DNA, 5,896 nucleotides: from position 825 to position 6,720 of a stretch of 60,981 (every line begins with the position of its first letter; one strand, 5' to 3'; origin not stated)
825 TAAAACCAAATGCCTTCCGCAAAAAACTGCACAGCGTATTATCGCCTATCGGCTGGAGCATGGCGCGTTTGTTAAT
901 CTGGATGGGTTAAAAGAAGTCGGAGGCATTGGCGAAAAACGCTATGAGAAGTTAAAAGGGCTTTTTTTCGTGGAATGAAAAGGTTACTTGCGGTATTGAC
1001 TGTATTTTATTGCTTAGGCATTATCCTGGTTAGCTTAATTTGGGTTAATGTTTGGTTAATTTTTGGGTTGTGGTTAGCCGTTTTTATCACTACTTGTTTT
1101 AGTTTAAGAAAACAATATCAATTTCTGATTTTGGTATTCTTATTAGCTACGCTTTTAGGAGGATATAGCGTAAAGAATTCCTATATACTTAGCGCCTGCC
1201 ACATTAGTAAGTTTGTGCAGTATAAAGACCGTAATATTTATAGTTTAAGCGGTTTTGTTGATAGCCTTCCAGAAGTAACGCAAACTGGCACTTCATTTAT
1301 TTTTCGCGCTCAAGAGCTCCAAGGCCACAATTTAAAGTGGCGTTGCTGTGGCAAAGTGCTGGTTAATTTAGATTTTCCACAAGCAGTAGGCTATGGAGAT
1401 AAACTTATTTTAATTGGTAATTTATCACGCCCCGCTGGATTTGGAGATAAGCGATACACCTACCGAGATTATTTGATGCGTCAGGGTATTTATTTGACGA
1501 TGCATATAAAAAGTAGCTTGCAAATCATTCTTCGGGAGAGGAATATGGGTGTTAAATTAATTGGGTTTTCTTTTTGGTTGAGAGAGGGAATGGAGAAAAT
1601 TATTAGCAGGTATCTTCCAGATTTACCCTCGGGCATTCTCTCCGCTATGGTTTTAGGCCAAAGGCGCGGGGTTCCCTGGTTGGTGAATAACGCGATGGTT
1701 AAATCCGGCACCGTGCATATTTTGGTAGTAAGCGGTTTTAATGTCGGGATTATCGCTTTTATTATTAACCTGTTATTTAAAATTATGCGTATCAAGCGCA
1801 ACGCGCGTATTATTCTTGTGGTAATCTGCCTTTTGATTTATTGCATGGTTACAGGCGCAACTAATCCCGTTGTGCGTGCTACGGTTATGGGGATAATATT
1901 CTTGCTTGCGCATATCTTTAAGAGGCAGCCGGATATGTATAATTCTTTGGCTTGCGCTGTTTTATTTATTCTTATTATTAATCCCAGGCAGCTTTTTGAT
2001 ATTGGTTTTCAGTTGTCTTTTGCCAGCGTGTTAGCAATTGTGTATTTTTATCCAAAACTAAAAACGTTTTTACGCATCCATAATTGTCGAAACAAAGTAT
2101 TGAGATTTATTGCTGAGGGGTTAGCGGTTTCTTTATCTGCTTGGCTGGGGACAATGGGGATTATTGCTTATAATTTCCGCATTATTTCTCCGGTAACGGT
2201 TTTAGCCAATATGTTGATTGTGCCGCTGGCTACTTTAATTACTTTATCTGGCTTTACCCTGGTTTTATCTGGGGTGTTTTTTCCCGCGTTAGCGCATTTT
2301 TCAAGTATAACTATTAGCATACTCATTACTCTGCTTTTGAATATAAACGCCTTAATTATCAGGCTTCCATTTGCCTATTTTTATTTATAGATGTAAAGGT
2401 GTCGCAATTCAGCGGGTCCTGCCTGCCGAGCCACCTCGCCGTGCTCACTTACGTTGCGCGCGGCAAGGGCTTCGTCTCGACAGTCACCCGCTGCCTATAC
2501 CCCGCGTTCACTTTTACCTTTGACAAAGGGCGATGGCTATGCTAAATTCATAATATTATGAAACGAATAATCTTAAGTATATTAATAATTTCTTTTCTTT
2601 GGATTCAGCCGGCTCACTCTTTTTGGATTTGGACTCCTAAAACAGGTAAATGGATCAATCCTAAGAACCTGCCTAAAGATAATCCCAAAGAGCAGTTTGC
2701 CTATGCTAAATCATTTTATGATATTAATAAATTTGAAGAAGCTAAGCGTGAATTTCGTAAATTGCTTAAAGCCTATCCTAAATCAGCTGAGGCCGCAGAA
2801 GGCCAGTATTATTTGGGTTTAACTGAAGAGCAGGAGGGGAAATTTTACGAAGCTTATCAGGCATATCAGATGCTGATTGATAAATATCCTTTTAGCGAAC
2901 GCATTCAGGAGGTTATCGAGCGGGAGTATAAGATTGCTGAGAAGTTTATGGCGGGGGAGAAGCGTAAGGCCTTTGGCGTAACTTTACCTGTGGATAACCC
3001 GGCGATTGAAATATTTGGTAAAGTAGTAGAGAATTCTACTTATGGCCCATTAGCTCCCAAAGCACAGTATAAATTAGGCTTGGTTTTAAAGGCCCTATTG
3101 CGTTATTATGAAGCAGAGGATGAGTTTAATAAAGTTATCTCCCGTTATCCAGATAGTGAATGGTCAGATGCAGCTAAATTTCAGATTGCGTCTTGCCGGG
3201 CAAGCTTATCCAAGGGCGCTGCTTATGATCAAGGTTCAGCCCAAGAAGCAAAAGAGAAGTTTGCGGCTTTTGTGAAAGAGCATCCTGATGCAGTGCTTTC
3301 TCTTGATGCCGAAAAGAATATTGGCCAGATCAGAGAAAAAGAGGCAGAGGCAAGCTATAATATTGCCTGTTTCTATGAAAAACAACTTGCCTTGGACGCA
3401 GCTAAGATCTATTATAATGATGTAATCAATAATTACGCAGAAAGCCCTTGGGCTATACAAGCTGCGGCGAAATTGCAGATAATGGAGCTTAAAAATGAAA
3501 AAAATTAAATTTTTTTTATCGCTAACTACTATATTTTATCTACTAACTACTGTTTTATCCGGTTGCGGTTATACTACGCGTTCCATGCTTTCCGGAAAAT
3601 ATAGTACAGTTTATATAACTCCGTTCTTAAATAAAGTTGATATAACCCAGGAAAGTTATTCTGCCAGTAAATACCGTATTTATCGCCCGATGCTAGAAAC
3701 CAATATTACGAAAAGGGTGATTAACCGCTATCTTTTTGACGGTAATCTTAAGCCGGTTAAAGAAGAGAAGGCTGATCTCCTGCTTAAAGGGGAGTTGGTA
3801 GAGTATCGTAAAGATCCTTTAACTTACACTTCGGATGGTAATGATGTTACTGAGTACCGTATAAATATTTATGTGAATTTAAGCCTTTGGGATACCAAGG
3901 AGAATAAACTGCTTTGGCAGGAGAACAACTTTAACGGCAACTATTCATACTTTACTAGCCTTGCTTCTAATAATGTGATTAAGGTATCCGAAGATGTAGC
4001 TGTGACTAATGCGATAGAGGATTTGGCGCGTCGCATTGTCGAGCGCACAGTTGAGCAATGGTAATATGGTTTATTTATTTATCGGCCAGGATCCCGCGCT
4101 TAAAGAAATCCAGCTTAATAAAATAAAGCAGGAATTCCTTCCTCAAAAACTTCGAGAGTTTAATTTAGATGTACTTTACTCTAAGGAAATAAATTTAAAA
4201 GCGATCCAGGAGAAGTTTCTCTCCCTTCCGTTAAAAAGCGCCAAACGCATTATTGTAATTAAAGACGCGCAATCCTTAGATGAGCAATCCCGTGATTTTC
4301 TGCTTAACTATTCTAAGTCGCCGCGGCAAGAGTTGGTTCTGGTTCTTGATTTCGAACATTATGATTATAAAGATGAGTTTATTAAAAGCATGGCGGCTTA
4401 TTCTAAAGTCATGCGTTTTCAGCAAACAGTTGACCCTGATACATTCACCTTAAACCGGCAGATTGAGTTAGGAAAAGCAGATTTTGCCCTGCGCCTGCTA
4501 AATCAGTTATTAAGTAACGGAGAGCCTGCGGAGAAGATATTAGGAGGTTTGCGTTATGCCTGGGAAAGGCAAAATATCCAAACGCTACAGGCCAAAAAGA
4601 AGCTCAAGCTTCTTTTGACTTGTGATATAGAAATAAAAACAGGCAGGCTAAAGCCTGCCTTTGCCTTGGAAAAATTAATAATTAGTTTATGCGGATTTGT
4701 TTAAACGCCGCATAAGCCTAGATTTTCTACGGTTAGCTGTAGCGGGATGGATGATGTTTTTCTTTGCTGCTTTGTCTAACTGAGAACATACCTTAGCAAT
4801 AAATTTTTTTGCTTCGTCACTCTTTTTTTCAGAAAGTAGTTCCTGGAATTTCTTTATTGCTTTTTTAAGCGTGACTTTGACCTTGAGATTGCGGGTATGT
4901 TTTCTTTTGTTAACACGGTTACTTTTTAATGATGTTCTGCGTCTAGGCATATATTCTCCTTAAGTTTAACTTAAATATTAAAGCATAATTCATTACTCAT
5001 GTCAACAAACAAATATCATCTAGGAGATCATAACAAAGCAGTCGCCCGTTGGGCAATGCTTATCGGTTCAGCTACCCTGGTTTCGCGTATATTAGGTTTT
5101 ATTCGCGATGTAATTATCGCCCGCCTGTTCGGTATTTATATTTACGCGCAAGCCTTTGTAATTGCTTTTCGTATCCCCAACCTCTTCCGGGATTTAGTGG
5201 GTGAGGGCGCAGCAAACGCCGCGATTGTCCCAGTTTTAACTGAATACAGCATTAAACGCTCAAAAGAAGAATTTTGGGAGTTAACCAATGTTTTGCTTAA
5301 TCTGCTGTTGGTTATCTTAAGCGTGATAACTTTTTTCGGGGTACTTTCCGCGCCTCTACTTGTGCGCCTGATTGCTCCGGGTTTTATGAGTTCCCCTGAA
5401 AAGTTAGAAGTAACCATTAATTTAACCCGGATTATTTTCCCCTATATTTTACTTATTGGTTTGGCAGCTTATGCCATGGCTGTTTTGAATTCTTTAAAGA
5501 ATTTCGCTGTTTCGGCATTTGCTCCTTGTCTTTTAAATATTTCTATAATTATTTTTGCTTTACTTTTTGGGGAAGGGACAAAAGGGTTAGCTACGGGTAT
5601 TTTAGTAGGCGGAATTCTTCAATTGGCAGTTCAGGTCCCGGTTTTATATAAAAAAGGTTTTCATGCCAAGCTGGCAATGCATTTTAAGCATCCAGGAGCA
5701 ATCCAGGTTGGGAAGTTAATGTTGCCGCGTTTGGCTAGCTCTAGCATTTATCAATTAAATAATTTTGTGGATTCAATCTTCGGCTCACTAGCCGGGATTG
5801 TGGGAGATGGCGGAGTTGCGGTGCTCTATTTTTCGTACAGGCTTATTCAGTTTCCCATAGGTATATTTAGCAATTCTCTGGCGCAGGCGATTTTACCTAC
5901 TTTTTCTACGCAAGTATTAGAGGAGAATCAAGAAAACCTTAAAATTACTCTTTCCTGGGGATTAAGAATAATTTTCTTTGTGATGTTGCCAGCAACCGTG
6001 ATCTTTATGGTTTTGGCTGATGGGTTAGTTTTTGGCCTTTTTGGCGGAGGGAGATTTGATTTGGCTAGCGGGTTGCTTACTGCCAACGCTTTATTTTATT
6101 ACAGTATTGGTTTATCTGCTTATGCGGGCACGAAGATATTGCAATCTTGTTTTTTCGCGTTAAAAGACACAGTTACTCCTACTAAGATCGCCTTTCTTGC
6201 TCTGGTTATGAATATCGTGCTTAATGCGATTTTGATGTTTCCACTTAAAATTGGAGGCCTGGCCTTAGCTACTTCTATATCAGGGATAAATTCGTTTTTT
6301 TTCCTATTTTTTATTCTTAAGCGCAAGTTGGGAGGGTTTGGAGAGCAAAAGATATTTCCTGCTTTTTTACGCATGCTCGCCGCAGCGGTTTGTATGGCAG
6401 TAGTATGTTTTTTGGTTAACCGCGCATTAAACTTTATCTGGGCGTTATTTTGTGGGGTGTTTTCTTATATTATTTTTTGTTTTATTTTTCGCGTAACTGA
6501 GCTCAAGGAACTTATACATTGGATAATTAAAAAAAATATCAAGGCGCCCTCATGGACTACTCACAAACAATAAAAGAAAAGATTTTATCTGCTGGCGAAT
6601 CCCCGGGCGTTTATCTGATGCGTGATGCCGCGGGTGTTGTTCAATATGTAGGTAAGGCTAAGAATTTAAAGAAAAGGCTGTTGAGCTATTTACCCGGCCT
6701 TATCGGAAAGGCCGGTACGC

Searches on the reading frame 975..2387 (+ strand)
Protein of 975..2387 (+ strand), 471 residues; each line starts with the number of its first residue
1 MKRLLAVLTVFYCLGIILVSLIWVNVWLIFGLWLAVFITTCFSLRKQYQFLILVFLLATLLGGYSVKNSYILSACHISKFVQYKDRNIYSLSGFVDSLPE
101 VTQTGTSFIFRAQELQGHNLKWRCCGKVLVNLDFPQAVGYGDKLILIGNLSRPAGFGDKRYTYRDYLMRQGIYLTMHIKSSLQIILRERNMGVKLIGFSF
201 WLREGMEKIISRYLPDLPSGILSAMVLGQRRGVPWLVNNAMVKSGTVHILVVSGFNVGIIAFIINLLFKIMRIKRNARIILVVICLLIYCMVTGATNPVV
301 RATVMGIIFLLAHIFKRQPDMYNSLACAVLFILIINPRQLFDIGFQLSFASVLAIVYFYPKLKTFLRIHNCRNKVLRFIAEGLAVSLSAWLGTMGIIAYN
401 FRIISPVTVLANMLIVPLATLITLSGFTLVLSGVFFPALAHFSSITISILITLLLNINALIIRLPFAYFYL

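Call 56: search_protein_families(library=pfam, proteins=[window:975-2387:+], max_evalue=0.00001)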
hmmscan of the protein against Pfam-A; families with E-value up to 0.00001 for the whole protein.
window:975-2387:+ (471 aa): 2 families
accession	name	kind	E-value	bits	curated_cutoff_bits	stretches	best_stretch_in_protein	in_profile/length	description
PF03772.21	Competence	-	8.9e-51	173.3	23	1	225-470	1-244/270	Competence protein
PF13567.11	DUF4131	-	9.2e-22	77.9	31.6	1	22-181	3-162/165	Domain of unknown function (DUF4131)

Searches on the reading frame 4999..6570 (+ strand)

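Call 56: search_protein_families(library=pfam, proteins=[window:4999-6570:+], max_evalue=0.00001)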
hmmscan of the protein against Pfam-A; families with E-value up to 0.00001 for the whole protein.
window:4999-6570:+ (524 aa): 1 family
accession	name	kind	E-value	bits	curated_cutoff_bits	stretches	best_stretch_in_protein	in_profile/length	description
PF03023.19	MurJ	-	1.2e-109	367.3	27.4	1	40-483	1-442/451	Lipid II flippase MurJ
